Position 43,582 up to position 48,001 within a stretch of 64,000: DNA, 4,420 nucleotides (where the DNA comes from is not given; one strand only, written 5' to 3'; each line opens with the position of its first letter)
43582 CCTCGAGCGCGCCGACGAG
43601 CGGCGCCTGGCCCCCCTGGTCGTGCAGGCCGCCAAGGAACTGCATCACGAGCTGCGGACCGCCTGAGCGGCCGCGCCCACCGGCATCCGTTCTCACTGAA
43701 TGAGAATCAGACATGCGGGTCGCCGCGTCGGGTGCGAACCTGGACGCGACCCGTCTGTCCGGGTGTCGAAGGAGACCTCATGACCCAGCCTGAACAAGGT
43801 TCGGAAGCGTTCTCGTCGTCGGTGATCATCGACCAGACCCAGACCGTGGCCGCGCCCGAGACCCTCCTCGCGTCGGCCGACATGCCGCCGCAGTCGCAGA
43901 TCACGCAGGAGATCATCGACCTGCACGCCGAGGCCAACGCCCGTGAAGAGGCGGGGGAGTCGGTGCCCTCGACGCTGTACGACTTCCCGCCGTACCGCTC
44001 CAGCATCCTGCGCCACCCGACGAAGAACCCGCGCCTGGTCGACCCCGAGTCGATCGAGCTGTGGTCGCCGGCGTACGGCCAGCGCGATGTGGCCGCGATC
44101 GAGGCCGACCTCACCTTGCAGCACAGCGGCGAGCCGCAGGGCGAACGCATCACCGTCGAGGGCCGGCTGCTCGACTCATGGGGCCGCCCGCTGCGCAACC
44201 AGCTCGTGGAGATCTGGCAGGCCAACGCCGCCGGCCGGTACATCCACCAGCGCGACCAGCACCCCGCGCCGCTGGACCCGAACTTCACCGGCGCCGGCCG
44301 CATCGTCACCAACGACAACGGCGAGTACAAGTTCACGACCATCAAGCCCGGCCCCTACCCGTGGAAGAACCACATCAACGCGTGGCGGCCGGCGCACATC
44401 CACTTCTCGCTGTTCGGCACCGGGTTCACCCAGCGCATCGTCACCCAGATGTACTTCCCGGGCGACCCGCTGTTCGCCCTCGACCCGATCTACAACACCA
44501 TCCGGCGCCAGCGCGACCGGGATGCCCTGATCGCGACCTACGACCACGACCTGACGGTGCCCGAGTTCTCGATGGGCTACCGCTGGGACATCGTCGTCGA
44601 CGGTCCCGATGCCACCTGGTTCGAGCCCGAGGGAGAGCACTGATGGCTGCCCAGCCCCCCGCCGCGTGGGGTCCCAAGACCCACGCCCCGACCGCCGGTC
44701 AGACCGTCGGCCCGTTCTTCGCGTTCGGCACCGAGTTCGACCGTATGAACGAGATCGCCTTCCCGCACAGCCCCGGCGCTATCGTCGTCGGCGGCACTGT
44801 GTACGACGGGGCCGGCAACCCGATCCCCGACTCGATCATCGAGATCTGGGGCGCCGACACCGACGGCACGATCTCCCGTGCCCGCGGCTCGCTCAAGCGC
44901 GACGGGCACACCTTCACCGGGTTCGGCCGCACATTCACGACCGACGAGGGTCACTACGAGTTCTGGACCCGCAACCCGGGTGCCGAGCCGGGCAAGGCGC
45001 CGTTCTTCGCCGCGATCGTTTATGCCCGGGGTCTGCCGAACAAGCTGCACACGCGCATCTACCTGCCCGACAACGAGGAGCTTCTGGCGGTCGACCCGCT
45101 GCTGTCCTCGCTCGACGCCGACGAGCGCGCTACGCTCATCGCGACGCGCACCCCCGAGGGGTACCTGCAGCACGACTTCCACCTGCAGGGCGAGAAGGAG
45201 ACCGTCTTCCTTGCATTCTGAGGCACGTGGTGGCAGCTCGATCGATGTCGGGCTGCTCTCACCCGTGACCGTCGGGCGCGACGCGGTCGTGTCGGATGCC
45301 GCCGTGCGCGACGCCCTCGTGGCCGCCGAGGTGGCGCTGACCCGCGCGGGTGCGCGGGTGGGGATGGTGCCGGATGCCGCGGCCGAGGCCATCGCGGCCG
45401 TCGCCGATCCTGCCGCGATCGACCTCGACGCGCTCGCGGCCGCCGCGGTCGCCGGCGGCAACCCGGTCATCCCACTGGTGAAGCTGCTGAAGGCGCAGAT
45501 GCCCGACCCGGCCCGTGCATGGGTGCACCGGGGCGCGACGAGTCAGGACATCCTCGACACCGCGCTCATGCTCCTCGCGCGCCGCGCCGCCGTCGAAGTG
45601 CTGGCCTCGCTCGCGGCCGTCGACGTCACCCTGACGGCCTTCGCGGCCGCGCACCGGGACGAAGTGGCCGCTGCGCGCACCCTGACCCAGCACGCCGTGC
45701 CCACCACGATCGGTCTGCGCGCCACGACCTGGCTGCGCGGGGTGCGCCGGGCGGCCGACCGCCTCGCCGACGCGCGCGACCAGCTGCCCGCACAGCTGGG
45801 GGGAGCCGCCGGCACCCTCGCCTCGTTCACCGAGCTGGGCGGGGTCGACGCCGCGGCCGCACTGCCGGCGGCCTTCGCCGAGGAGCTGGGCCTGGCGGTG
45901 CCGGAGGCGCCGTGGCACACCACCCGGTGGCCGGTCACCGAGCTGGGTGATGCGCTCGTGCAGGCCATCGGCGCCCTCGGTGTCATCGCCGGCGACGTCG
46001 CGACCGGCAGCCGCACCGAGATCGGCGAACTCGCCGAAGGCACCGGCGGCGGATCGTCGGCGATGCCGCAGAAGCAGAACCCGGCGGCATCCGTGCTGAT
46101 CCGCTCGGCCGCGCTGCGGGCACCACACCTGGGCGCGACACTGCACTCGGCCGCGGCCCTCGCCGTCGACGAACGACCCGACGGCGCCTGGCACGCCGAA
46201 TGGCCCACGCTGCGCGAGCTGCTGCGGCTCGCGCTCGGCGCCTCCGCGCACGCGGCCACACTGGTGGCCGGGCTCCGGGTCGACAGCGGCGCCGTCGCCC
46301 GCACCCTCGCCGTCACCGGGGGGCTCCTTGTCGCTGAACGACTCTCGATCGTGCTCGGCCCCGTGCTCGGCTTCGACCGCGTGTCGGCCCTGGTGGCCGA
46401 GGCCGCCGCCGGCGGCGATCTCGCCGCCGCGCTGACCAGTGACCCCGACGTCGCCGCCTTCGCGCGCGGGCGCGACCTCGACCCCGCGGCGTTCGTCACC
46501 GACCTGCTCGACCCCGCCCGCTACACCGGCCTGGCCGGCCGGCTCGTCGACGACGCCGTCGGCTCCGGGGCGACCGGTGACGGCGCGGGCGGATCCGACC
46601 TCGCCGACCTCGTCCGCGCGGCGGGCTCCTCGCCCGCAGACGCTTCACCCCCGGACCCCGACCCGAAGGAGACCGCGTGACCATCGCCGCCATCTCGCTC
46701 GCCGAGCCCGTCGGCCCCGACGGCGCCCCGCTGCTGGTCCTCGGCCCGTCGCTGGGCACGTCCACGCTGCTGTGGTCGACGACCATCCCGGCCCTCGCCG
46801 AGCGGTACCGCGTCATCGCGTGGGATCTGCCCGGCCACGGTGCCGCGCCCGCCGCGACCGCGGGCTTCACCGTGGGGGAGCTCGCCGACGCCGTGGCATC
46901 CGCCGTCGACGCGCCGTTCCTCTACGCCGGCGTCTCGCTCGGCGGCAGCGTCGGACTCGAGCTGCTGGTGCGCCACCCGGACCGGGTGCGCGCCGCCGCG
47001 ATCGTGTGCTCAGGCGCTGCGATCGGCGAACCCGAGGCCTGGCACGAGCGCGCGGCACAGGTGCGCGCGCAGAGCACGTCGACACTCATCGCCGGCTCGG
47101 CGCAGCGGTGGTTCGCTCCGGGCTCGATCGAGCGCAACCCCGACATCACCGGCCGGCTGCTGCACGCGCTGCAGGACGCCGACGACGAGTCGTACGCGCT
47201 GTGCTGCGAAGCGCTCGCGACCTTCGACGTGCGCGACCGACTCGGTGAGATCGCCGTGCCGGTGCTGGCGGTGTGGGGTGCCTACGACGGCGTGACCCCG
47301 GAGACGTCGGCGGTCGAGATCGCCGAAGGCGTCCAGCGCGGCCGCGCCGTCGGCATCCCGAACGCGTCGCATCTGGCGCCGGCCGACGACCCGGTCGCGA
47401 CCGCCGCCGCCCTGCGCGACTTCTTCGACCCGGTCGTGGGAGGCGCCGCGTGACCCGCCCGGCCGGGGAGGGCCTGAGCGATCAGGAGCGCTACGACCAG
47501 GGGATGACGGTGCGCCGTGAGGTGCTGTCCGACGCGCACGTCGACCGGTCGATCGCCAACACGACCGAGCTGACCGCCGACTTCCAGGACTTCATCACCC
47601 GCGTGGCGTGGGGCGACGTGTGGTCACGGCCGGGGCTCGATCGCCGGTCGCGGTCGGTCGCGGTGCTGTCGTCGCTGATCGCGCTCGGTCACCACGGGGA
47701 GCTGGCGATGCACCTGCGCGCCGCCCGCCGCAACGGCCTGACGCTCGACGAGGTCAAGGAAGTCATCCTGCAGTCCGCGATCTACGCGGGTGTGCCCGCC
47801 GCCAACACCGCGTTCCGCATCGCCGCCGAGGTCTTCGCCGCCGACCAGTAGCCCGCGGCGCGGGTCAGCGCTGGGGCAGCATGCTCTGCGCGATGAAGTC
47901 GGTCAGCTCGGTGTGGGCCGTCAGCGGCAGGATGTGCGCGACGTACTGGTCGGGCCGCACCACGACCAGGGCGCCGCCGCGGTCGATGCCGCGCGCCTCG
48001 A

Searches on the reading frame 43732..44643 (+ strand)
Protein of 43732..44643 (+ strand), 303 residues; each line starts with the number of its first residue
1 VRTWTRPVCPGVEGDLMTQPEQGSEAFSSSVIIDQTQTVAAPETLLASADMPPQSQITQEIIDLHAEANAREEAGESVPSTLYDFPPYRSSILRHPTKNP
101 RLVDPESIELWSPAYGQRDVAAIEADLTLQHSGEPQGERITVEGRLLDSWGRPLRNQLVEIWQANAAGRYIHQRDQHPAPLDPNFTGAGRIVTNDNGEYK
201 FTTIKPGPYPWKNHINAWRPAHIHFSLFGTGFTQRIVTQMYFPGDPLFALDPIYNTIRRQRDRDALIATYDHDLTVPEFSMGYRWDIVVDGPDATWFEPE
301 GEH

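Call 51: search_protein_families(library=ncbifam, proteins=[window:43732-44643:+], max_evalue=1e-10)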
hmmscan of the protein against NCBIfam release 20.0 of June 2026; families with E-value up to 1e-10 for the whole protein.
window:43732-44643:+ (303 aa): 5 families
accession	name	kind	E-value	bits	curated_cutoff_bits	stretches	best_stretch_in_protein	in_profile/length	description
TIGR02422.1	protocat_beta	equivalog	9.4e-102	339.4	296.4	1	83-298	4-219/220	protocatechuate 3,4-dioxygenase subunit beta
TIGR02423.1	protocat_alph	equivalog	9.8e-33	113.7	126.25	1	134-297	34-190/193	protocatechuate 3,4-dioxygenase subunit alpha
TIGR02438.1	catachol_actin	equivalog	5.7e-15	55.2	404.4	1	122-248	115-246/281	catechol 1,2-dioxygenase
TIGR02465.1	chlorocat_1_2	equivalog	9e-15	54.5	359.25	1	118-248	79-212/246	chlorocatechol 1,2-dioxygenase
TIGR02439.1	catechol_proteo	equivalog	6.8e-14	51.5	392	1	132-256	121-250/285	catechol 1,2-dioxygenase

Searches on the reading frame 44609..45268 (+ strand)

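Call 51: search_protein_families(library=ncbifam, proteins=[window:44609-45268:+], max_evalue=1e-10)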
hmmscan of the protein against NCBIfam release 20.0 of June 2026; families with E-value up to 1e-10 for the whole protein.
window:44609-45268:+ (219 aa): 0 families

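Call 70: search_protein_families(library=pfam, proteins=[window:44643-45221:+], max_evalue=0.000001)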
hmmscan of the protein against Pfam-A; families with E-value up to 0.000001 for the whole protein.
window:44643-45221:+ (192 aa): 1 family
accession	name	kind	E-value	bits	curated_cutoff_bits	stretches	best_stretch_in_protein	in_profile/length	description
PF00775.27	Dioxygenase_C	-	1.9e-12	47.4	27.3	1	44-116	26-97/182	Dioxygenase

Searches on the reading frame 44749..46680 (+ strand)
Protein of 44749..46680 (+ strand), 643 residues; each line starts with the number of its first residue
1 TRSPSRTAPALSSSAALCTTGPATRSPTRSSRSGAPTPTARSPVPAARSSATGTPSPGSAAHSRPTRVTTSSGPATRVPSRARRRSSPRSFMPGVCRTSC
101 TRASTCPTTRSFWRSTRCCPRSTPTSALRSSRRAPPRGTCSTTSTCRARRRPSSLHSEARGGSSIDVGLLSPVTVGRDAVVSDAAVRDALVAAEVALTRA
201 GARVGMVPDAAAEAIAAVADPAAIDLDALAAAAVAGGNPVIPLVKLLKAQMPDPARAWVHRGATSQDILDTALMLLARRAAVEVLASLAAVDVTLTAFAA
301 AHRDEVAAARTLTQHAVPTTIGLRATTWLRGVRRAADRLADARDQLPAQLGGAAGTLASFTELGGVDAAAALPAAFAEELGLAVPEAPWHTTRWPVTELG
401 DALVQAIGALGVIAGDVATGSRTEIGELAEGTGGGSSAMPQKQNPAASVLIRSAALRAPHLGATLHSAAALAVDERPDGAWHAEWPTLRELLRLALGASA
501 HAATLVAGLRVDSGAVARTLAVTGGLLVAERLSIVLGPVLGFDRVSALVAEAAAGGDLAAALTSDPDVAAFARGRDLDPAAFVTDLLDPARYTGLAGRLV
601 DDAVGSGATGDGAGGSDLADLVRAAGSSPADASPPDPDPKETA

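Call 49: search_protein_families(library=pfam, proteins=[window:44749-46680:+], max_evalue=0.00001)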
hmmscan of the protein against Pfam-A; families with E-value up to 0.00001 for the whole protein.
window:44749-46680:+ (643 aa): 1 family
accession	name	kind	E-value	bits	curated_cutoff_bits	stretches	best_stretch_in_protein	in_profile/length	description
PF00206.25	Lyase_1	-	3.9e-27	95.9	27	1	186-457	24-309/312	Lyase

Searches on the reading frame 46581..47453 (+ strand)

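Call 49: search_protein_families(library=pfam, proteins=[window:46581-47453:+], max_evalue=0.00001)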
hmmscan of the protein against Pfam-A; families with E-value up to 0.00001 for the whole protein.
window:46581-47453:+ (290 aa): 3 families
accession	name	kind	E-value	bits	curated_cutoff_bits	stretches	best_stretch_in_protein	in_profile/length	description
PF00561.26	Abhydrolase_1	-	3e-20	73.4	25.8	1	50-270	1-244/245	alpha/beta hydrolase fold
PF12697.13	Abhydrolase_6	-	4.2e-14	54.2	26.3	1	53-277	2-217/217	Alpha/beta hydrolase family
PF12146.15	Hydrolase_4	-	8.4e-09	35.5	27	1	75-264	31-232/239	Serine aminopeptidase, S33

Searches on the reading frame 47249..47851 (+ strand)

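Call 49: search_protein_families(library=pfam, proteins=[window:47249-47851:+], max_evalue=0.00001)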
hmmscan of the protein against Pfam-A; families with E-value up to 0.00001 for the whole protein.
window:47249-47851:+ (200 aa): 1 family
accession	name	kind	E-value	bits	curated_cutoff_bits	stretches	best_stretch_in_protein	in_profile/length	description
PF02627.25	CMD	-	3.1e-23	82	23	1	111-194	2-84/84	Carboxymuconolactone decarboxylase family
